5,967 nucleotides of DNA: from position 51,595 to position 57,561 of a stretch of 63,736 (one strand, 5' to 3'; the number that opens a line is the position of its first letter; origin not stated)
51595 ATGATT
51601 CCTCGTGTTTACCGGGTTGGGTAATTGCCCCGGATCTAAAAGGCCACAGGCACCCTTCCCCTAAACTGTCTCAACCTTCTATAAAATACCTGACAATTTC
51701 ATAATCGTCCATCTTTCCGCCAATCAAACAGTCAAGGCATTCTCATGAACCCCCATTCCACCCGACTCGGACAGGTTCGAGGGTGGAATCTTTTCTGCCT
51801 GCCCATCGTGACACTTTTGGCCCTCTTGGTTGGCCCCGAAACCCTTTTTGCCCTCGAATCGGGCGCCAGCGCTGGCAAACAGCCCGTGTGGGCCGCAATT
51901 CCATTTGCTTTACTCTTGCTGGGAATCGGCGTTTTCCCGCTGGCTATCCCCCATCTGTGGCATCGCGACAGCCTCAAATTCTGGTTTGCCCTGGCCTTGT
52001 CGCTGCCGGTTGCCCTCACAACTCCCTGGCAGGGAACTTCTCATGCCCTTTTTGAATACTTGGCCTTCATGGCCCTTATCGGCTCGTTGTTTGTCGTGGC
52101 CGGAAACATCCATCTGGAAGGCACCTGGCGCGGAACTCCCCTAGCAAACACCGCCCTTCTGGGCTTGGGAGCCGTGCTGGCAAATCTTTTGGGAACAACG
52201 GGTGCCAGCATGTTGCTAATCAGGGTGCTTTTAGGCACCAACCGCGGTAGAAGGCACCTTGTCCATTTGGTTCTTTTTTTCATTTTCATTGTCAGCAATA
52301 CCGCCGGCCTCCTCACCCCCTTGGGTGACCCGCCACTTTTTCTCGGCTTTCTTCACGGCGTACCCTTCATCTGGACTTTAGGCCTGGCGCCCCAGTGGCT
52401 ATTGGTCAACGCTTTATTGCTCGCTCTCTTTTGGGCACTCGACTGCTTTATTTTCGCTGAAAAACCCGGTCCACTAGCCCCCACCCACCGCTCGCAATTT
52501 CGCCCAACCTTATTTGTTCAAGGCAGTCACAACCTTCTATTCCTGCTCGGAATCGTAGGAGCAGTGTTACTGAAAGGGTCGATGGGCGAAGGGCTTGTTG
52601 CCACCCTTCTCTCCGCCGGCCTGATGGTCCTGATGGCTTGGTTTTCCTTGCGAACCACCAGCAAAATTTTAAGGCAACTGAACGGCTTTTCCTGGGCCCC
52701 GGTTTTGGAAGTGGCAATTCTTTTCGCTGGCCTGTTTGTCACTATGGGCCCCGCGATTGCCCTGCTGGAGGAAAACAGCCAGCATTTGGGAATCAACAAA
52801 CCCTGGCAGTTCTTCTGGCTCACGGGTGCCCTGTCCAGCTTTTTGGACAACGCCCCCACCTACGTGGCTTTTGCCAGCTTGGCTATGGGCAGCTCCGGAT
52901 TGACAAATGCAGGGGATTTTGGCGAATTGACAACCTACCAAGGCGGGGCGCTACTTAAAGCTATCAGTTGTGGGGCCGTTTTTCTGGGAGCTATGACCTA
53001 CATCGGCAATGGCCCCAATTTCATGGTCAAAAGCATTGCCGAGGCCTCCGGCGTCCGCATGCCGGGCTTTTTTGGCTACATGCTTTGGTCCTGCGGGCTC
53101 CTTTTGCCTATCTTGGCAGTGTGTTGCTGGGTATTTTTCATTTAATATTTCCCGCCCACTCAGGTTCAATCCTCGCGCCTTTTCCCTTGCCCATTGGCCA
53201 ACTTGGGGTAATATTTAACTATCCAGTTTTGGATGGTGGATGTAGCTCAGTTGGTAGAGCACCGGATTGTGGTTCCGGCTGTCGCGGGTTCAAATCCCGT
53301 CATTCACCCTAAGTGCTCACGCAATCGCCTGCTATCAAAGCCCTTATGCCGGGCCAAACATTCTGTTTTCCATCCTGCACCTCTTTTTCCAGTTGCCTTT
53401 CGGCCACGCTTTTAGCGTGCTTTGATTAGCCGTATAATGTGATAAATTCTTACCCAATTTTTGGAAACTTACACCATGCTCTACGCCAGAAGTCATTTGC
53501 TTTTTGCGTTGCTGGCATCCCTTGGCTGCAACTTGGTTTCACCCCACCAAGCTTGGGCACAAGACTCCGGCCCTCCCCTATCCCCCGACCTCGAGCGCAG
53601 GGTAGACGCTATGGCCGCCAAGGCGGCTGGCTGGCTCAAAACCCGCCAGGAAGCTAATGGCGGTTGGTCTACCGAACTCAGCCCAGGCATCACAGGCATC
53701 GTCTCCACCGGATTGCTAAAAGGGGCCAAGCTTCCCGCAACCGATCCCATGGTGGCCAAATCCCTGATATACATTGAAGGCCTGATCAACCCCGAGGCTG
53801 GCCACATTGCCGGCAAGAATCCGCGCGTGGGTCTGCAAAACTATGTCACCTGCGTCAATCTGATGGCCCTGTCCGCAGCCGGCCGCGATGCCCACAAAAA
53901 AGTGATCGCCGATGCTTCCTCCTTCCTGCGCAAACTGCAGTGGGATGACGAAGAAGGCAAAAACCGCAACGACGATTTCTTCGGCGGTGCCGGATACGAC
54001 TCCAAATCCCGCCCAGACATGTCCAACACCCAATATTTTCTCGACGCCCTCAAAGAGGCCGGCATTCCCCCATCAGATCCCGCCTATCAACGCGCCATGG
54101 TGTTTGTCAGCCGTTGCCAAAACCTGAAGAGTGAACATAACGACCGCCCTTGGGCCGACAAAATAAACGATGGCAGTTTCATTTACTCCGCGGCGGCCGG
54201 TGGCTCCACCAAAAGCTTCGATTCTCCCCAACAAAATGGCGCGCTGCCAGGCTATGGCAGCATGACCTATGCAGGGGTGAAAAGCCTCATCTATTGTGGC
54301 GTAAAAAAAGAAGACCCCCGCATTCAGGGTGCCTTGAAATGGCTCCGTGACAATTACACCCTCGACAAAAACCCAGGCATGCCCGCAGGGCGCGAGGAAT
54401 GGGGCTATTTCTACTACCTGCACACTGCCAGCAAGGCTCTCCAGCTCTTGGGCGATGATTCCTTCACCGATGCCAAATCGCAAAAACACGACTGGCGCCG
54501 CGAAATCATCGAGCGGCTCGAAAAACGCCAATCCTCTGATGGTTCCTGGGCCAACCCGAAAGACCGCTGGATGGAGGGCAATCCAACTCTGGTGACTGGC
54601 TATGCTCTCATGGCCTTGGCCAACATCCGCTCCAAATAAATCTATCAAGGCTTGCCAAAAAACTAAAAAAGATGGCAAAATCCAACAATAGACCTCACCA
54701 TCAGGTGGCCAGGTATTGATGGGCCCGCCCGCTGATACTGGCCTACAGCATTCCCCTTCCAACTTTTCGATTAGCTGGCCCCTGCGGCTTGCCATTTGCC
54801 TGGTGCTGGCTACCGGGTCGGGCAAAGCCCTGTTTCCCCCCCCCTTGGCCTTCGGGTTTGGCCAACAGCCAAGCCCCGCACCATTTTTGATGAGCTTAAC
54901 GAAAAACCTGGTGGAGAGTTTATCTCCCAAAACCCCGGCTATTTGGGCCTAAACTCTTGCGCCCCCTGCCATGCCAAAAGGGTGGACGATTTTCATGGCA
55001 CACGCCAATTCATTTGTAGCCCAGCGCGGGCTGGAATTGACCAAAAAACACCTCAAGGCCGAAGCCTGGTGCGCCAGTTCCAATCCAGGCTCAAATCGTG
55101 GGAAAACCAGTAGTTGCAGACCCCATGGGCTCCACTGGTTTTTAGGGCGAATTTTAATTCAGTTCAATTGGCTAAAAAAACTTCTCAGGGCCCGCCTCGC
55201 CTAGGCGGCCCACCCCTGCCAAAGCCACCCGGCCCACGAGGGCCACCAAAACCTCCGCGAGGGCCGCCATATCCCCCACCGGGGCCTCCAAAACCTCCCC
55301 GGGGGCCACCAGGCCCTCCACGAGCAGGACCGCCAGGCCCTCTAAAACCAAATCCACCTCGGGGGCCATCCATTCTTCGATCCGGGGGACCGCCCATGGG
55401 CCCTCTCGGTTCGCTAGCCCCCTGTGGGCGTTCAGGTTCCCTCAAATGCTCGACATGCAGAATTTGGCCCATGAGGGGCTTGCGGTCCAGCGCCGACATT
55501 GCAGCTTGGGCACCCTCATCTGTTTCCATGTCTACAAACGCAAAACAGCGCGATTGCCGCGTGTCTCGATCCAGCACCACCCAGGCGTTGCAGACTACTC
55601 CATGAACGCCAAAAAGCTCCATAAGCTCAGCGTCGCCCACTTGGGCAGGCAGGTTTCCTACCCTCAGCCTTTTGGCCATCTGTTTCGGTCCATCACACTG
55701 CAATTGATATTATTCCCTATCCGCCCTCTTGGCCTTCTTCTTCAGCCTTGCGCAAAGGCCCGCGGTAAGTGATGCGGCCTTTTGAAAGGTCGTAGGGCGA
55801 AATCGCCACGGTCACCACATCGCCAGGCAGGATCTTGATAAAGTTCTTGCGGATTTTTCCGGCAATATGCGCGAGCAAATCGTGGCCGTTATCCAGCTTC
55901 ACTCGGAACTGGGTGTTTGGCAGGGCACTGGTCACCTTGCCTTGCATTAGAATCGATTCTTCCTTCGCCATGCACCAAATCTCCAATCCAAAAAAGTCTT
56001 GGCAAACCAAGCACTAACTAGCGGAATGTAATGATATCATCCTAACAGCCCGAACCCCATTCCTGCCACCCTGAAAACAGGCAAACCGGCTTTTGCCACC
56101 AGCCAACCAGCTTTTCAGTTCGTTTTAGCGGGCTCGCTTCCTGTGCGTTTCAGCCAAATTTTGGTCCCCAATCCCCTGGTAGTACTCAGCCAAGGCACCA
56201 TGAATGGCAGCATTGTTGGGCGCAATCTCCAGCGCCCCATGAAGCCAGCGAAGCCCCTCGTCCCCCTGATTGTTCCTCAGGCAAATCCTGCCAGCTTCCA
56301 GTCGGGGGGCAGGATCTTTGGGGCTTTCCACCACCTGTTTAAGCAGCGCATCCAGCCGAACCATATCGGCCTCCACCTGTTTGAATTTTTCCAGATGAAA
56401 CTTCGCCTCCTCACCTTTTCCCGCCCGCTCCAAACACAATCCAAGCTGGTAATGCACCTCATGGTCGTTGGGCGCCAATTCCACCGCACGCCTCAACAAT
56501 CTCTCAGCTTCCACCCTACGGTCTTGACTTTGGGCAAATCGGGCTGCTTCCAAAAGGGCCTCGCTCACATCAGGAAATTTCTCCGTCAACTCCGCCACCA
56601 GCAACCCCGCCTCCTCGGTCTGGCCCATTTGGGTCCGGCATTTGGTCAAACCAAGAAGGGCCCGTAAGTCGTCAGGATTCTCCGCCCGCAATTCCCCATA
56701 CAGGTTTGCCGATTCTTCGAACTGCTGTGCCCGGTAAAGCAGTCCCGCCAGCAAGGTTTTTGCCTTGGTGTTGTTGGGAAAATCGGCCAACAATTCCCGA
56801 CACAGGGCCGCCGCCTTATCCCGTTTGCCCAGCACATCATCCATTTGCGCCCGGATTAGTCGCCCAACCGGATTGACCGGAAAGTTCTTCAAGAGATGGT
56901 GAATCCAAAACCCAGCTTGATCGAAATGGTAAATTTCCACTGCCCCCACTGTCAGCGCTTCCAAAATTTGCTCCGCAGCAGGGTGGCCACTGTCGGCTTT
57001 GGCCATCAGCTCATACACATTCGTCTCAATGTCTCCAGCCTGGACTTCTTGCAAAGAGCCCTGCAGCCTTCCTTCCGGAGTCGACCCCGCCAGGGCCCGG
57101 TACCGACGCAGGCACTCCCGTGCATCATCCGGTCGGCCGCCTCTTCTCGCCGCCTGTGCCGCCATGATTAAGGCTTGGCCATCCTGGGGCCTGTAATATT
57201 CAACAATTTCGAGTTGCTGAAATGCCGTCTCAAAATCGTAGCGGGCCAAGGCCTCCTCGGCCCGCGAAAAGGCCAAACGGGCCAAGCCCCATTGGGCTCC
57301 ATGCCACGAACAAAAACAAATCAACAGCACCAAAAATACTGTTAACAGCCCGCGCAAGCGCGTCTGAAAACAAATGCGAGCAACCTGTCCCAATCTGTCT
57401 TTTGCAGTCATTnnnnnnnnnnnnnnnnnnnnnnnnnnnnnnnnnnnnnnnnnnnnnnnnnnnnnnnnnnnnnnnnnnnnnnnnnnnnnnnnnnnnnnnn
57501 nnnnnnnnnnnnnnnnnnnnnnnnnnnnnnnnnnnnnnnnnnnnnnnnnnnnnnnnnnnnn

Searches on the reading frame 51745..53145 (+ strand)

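Call 55: search_protein_families(library=pfam, proteins=[window:51745-53145:+], max_evalue=0.00001)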
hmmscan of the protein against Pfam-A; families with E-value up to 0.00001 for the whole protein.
window:51745-53145:+ (466 aa): 1 family
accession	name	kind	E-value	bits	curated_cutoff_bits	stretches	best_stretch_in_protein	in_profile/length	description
PF16980.11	CitMHS_2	-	4.6e-143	477.6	25.7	1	46-465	4-448/448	Putative citrate transport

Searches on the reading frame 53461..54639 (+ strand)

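Call 55: search_protein_families(library=pfam, proteins=[window:53461-54639:+], max_evalue=0.00001)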
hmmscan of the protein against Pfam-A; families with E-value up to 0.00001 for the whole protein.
window:53461-54639:+ (392 aa): 1 family
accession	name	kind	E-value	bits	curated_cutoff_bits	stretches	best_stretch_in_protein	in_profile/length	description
PF13243.12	SQHop_cyclase_C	-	5.6e-10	39.2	26.1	0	127-229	185-287/319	Squalene-hopene cyclase C-terminal domain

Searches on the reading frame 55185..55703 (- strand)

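Call 57: search_protein_families(library=pfam, proteins=[window:55185-55703:-], max_evalue=0.00001)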
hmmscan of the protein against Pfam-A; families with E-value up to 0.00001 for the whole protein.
window:55185-55703:- (172 aa): 1 family
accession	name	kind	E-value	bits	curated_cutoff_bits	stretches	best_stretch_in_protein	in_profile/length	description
PF00076.28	RRM_1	-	3.9e-15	55.9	20.7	1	13-82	1-69/70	RNA recognition motif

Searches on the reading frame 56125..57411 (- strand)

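Call 55: search_protein_families(library=pfam, proteins=[window:56125-57411:-], max_evalue=0.00001)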
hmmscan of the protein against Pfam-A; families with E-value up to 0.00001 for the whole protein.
window:56125-57411:- (428 aa): 10 families
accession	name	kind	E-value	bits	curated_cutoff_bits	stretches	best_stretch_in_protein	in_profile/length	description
PF14559.12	TPR_19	-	6e-29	100.6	25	2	226-285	2-61/68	Tetratricopeptide repeat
PF13428.12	TPR_14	-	7.3e-19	66.8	23.5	0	284-324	2-42/44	Tetratricopeptide repeat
PF13431.12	TPR_17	-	6.7e-14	51.4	24.4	0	305-336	1-32/34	Tetratricopeptide repeat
PF13432.12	TPR_16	-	1.9e-13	51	32.7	0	222-280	4-62/65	Tetratricopeptide repeat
PF13174.12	TPR_6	-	4.6e-12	46.2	26.3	0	79-105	1-27/33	Tetratricopeptide repeat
PF07719.23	TPR_2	-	5.2e-11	42.2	27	0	318-342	2-26/34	Tetratricopeptide repeat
PF13424.12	TPR_12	-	2.1e-10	41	30.1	0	40-108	6-75/77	Tetratricopeptide repeat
PF12895.13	ANAPC3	-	1.5e-08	35.3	27.2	0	198-268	6-75/82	Anaphase-promoting complex, cyclosome, subunit 3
PF25064.1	ARM_TT21_5th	-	4.8e-07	30.5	27.8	0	216-278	2-64/117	TT21 fifth ARM repeats domain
PF23914.1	TPR_CcmH_CycH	-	1.3e-06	28.8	42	0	356-418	39-101/158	Cytochrome c-type biogenesis protein H TPR domain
